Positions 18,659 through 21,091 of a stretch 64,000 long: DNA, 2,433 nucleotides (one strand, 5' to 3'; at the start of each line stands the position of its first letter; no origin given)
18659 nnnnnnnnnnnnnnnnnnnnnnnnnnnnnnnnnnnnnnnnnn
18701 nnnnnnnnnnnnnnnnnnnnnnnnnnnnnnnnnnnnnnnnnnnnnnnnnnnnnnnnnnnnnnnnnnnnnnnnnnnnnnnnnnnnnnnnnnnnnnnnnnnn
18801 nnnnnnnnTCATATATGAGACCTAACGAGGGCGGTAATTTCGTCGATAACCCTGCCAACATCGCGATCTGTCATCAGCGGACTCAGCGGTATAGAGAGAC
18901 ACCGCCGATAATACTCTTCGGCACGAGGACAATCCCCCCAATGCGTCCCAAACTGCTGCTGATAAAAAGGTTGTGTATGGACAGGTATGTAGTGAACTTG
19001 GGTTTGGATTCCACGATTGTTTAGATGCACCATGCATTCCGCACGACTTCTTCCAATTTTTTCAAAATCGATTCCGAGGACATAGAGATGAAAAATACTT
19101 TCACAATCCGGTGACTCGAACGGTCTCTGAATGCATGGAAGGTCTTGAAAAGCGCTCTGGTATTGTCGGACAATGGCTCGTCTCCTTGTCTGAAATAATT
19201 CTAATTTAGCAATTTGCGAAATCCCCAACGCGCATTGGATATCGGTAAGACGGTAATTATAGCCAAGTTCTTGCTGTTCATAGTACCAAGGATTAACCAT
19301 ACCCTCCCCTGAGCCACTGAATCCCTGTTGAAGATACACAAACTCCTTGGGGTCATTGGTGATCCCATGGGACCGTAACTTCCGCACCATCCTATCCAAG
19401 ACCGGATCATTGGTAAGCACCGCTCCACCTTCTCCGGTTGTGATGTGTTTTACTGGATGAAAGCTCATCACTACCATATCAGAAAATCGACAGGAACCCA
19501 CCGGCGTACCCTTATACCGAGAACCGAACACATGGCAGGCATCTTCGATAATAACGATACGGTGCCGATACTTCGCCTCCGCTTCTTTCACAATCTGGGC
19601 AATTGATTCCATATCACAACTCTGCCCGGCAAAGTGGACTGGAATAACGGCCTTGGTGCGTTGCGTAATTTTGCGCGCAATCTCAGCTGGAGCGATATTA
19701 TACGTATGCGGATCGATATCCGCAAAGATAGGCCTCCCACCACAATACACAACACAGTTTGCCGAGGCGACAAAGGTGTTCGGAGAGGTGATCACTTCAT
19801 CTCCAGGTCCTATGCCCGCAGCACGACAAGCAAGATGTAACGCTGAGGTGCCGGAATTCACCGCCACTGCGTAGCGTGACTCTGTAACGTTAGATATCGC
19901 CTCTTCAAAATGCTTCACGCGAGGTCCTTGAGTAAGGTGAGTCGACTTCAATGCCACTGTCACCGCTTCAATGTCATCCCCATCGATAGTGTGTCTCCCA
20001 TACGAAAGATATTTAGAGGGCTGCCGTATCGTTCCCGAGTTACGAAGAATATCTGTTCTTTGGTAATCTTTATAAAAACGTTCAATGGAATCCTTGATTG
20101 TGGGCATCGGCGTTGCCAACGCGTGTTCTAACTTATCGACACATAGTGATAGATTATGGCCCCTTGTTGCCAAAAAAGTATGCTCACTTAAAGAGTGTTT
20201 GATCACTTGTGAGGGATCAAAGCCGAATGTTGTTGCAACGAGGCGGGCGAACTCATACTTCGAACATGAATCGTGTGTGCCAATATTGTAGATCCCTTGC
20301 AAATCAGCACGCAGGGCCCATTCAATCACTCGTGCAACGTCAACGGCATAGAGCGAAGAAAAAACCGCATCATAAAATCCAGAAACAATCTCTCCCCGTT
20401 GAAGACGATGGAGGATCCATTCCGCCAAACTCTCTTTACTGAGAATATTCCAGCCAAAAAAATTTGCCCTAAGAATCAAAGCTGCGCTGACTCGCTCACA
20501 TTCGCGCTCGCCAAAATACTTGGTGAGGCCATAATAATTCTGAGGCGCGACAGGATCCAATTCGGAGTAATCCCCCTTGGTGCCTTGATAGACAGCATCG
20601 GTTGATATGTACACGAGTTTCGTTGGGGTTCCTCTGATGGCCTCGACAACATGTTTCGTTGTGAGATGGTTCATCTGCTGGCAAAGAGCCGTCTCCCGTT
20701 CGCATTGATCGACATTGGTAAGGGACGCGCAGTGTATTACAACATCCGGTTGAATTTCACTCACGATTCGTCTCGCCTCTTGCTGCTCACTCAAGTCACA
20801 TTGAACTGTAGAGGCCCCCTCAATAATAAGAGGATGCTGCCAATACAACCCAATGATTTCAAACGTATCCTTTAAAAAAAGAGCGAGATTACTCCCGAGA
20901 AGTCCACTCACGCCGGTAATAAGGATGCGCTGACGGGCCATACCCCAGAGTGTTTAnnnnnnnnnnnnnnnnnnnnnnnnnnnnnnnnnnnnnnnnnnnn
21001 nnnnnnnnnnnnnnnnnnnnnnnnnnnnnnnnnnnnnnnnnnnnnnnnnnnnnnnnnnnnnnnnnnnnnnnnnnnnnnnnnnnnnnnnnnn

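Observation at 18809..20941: Unusual gene fusion: RmlD-like sugar reductase fused to a PseC-type aminotransferase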

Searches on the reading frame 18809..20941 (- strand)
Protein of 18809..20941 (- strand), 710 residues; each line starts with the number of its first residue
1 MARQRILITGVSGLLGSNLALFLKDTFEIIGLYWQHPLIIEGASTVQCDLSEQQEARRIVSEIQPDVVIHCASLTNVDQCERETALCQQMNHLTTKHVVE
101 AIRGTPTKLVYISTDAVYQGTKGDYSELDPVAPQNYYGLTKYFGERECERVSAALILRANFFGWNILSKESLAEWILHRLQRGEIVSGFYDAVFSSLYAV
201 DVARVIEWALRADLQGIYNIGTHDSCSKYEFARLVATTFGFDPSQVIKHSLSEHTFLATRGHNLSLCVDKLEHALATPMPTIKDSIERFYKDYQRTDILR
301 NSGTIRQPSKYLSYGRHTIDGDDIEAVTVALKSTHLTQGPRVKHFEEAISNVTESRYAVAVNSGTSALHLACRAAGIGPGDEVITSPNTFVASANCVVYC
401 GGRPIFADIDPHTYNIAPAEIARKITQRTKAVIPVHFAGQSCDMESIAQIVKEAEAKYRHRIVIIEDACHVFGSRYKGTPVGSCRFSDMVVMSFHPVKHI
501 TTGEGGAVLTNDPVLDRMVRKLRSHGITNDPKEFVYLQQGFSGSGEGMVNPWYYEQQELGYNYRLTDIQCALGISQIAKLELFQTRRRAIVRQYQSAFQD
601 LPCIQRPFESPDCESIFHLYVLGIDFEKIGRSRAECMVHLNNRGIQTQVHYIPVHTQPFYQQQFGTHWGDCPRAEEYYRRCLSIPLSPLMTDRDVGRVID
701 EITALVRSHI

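Call 3: search_protein_families(library=pfam, proteins=[window:18809-20941:-], max_evalue=0.001)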
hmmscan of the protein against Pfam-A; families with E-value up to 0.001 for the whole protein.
window:18809-20941:- (710 aa): 10 families
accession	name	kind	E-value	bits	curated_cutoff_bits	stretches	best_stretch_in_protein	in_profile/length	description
PF01041.23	DegT_DnrJ_EryC1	-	1.1e-118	397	19.8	1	319-702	3-359/360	DegT/DnrJ/EryC1/StrS aminotransferase family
PF04321.23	RmlD_sub_bind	-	2.3e-44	152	27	1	5-294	2-286/287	RmlD substrate binding domain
PF01370.27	Epimerase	-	1e-28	100.8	20.9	1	6-221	1-240/240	NAD dependent epimerase/dehydratase family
PF16363.11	GDP_Man_Dehyd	-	2.3e-15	57.4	27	1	7-149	1-165/332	GDP-mannose 4,6 dehydratase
PF02719.21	Polysacc_synt_2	-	3.4e-08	33.5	20.2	1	45-147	58-148/293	Polysaccharide biosynthesis protein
PF01053.26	Cys_Met_Meta_PP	-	5.8e-07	28.8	27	1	338-540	50-244/381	Cys/Met metabolism PLP-dependent enzyme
PF01073.25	3Beta_HSD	-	3.7e-05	23.3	22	1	43-125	47-134/280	3-beta hydroxysteroid dehydrogenase/isomerase family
PF01212.27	Beta_elim_lyase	-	0.0001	22.2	27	1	339-473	31-142/288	Beta-eliminating lyase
PF07993.18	NAD_binding_4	-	0.00025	20.7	20.1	1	55-149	81-189/258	Male sterility protein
PF00155.27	Aminotran_1_2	-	0.00068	19.4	19.7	0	342-433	44-151/361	Aminotransferase class I and II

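Call 4: search_protein_families(library=ncbifam, proteins=[window:18809-20941:-], max_evalue=0.001)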
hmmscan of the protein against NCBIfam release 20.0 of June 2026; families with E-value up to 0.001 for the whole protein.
window:18809-20941:- (710 aa): 29 families (the best 25 are shown)
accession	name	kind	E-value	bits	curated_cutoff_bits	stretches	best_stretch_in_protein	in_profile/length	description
TIGR03588.1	PseC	equivalog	1.8e-147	491.2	423.5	1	312-704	2-378/380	UDP-4-amino-4,6-dideoxy-N-acetyl-beta-L-altrosamine transaminase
NF008658.2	PRK11658.1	equivalog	1.2e-85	287.4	631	1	310-706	3-377/379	UDP-4-amino-4-deoxy-L-arabinose aminotransferase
TIGR04181.1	NHT_00031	hypoth_equivalog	9.8e-72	241.8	420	2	320-541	9-239/359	LegC family aminotransferase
NF008687.0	PRK11706.1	equivalog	7.5e-65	219.1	375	1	314-705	4-373/375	dTDP-4-amino-4,6-dideoxygalactose transaminase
NF011936.0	PRK15407.1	equivalog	3.4e-54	184.2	423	1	282-708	9-438/440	lipopolysaccharide biosynthesis protein RfbH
TIGR02379.1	ECA_wecE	subfamily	2.9e-51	174.4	434.85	1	319-704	9-373/376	dTDP-4-amino-4,6-dideoxy-D-glucose transaminase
TIGR04427.1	PLP_DesI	equivalog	7.2e-50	170.2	650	2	326-530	37-232/390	dTDP-4-dehydro-6-deoxyglucose aminotransferase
TIGR01214.1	rmlD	equivalog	7.8e-43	146.6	224.05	1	5-292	1-284/285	dTDP-4-dehydrorhamnose reductase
NF007440.0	PRK09987.1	equivalog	6.4e-16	58.5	308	1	45-291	34-291/299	dTDP-4-dehydrorhamnose reductase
TIGR01181.1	dTDP_gluc_dehyt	equivalog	4.2e-13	49.1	365.1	1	43-245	52-267/321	dTDP-glucose 4,6-dehydratase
TIGR02197.1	heptose_epim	equivalog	1.1e-11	44.5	274.6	1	6-240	1-261/316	ADP-glyceromanno-heptose 6-epimerase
TIGR01179.1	galE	equivalog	7.6e-11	41.4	262.3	1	5-146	1-154/332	UDP-glucose 4-epimerase GalE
NF005816.0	PRK07682.1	equivalog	5.3e-09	35.2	620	1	358-467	94-202/390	aminotransferase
TIGR02622.1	CDP_4_6_dhtase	equivalog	2.3e-08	33.6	278.45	1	3-138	4-155/352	CDP-glucose 4,6-dehydratase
NF043036.1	ErythonDh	equivalog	2.2e-07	30.4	325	1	6-145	3-157/321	D-erythronate dehydrogenase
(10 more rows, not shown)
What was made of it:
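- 18812..20008 (-): C-terminal PseC aminotransferase domain, aa 312-710. TIGR03588 at 491 bits, cutoff 423.5 (call 4).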

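Call 6: find_homologous_proteins(query=window:18809-20941:-, max_evalue=1e-10)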
Query window:18809-20941:- (710 aa): 7735 proteins with E <= 1e-10 among 8000 candidates; the best 120 are listed.
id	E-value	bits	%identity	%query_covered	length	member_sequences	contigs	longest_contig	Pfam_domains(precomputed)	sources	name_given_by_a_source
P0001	5.9e-297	1005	100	61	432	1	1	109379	PF01053.27,PF01041.24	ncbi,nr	ncbi:UDP-4-amino-4,6-dideoxy-N-acetyl-beta-L-altrosamine transaminase [Candidatus Uhrbacteria bacter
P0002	1.5e-276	937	57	99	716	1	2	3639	PF04321.24,PF00155.28,PF16363.12,PF02719.22,PF01212.28,PF01053.27,PF01041.24,PF01370.28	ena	-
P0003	9.6e-276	935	57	99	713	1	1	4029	PF04321.24,PF00155.28,PF16363.12,PF02719.22,PF01073.26,PF01053.27,PF01041.24,PF01370.28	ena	-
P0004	1.4e-270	918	57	99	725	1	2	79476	PF04321.24,PF16363.12,PF02719.22,PF01053.27,PF01041.24,PF01370.28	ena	-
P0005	2.6e-270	917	56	99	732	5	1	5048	PF04321.24,PF00155.28,PF16363.12,PF02719.22,PF01073.26,PF07993.19,PF01053.27,PF01041.24,PF01370.28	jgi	jgi:UDP-4-amino-4,6-dideoxy-N-acetyl-beta-L-altrosamine transaminase/dTDP-4-dehydrorhamnose reductas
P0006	4.9e-270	916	56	100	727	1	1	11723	PF04321.24,PF00155.28,PF16363.12,PF02719.22,PF01073.26,PF01053.27,PF01041.24,PF01370.28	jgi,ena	-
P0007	3.5e-269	913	56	99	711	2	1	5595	PF04321.24,PF00155.28,PF16363.12,PF02719.22,PF01073.26,PF01053.27,PF01041.24,PF01370.28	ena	-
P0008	6.1e-269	912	56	100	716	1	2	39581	PF04321.24,PF00155.28,PF16363.12,PF02719.22,PF01073.26,PF01212.28,PF01053.27,PF01041.24,PF01370.28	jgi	jgi:perosamine synthetase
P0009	1.2e-268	911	56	99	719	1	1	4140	PF04321.24,PF00155.28,PF16363.12,PF02719.22,PF01073.26,PF01041.24,PF01370.28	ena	-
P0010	3.3e-268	910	57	99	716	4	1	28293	PF04321.24,PF00155.28,PF16363.12,PF02719.22,PF01053.27,PF01041.24,PF01370.28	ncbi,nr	ncbi:MAG: UDP-4-amino-4,6-dideoxy-N-acetyl-beta-L-altrosamine transaminase [Desulfobacteraceae bacte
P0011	9.3e-268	908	56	99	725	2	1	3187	PF04321.24,PF16363.12,PF02719.22,PF01073.26,PF01053.27,PF01041.24,PF01370.28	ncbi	-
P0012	1.9e-267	907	58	98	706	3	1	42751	PF04321.24,PF00155.28,PF16363.12,PF02719.22,PF01212.28,PF01053.27,PF01041.24,PF01370.28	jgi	jgi:UDP-4-amino-4,6-dideoxy-N-acetyl-beta-L-altrosamine transaminase/dTDP-4-dehydrorhamnose reductas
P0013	5.5e-267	906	56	99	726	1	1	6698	PF04321.24,PF16363.12,PF02719.22,PF07993.19,PF01041.24,PF01370.28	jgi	-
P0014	8.2e-267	905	56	99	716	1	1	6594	PF04321.24,PF00155.28,PF16363.12,PF02719.22,PF01073.26,PF07993.19,PF01212.28,PF01053.27,PF01041.24,PF01370.28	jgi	jgi:UDP-4-amino-4,6-dideoxy-N-acetyl-beta-L-altrosamine transaminase/dTDP-4-dehydrorhamnose reductas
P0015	2.4e-266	903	56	100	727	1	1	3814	PF04321.24,PF00155.28,PF16363.12,PF02719.22,PF01041.24,PF01370.28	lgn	-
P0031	1.7e-263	894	56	99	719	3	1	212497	PF04321.24,PF00155.28,PF16363.12,PF02719.22,PF01041.24,PF01370.28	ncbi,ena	-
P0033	3.2e-263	893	56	99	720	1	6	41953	PF04321.24,PF16363.12,PF02719.22,PF01041.24,PF01370.28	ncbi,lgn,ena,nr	ncbi:MAG TPA: UDP-4-amino-4,6-dideoxy-N-acetyl-beta-L-altrosamine transaminase [Nitrospirae bacteriu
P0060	2.1e-260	884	55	99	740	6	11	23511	PF04321.24,PF00155.28,PF16363.12,PF02719.22,PF01053.27,PF01041.24,PF01370.28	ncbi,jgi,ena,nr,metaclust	ncbi:MAG: UDP-4-amino-4,6-dideoxy-N-acetyl-beta-L-altrosamine transaminase [Candidatus Scalindua sp.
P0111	5.9e-256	869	54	99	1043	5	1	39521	PF04321.24,PF00155.28,PF16363.12,PF02719.22,PF00248.28,PF07993.19,PF01053.27,PF01041.24,PF01370.28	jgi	-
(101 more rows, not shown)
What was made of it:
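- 18809..20941 (-): Whole 710-aa fusion ORF (stop codon 18809-18811). Full-length homologues at 53-58% identity and 98-100% coverage in call 6.
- Checked: 119 of the 120 best database hits are uninterrupted full-length fusions from independent assemblies (call 6).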

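Call 10: find_encoding_contigs(protein=P0001, flank=10000, max_places=4)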
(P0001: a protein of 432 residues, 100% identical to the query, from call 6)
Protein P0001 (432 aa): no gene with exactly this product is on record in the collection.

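Call 12: find_encoding_contigs(protein=window:18809-20941:-, flank=10000, max_places=4)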
Protein window:18809-20941:- (710 aa): no gene with exactly this product is on record in the collection.
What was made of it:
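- Tried and rejected: Exact-sequence look-ups of the window protein and of P0001 in the contig index found nothing (calls 10, 12).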

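Call 13: find_encoding_contigs(protein=P0111, flank=10000, max_places=2)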
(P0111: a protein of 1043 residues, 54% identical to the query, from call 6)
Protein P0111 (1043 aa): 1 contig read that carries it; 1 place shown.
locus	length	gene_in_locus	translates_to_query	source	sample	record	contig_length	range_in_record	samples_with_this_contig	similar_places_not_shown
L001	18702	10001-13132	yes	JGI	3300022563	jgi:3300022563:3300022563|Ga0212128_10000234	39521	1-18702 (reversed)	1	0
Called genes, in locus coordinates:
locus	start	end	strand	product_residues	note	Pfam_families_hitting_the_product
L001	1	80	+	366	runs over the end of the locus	PF01041:DegT_DnrJ_EryC1, PF01212:Beta_elim_lyase (weak)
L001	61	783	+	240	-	PF00132:Hexapep (faint)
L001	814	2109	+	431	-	-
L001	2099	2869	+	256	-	PF00535:Glycos_transf_2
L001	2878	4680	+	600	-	-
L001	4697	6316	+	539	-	-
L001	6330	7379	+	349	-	PF00106:adh_short (weak), PF01073:3Beta_HSD, PF01370:Epimerase, PF02719:Polysacc_synt_2, PF05368:NmrA (weak), PF16363:GDP_Man_Dehyd, PF13460:NAD_binding_10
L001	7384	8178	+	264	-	PF00535:Glycos_transf_2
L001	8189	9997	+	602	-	PF00664:ABC_membrane, PF00005:ABC_tran, PF02463:SMC_N (weak)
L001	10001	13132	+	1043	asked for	PF01370:Epimerase, PF02719:Polysacc_synt_2, PF04321:RmlD_sub_bind, PF16363:GDP_Man_Dehyd, PF07993:NAD_binding_4 (weak), PF00155:Aminotran_1_2 (weak), PF01041:DegT_DnrJ_EryC1, PF00248:Aldo_ket_red, +1 more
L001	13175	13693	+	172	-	PF13302:Acetyltransf_3, PF13420:Acetyltransf_4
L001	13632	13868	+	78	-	-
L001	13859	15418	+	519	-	PF02310:B12-binding, PF04055:Radical_SAM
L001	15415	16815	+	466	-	PF01266:DAO (faint), PF01593:Amino_oxidase, PF03486:HI0933_like (faint), PF07992:Pyr_redox_2 (faint), PF12831:FAD_oxidored (weak), PF13450:NAD_binding_8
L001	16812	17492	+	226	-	PF05175:MTS (weak), PF05724:TPMT (weak), PF13489:Methyltransf_23, PF01209:Ubie_methyltran (weak), PF13847:Methyltransf_31, PF08241:Methyltransf_11, PF08242:Methyltransf_12, PF13649:Methyltransf_25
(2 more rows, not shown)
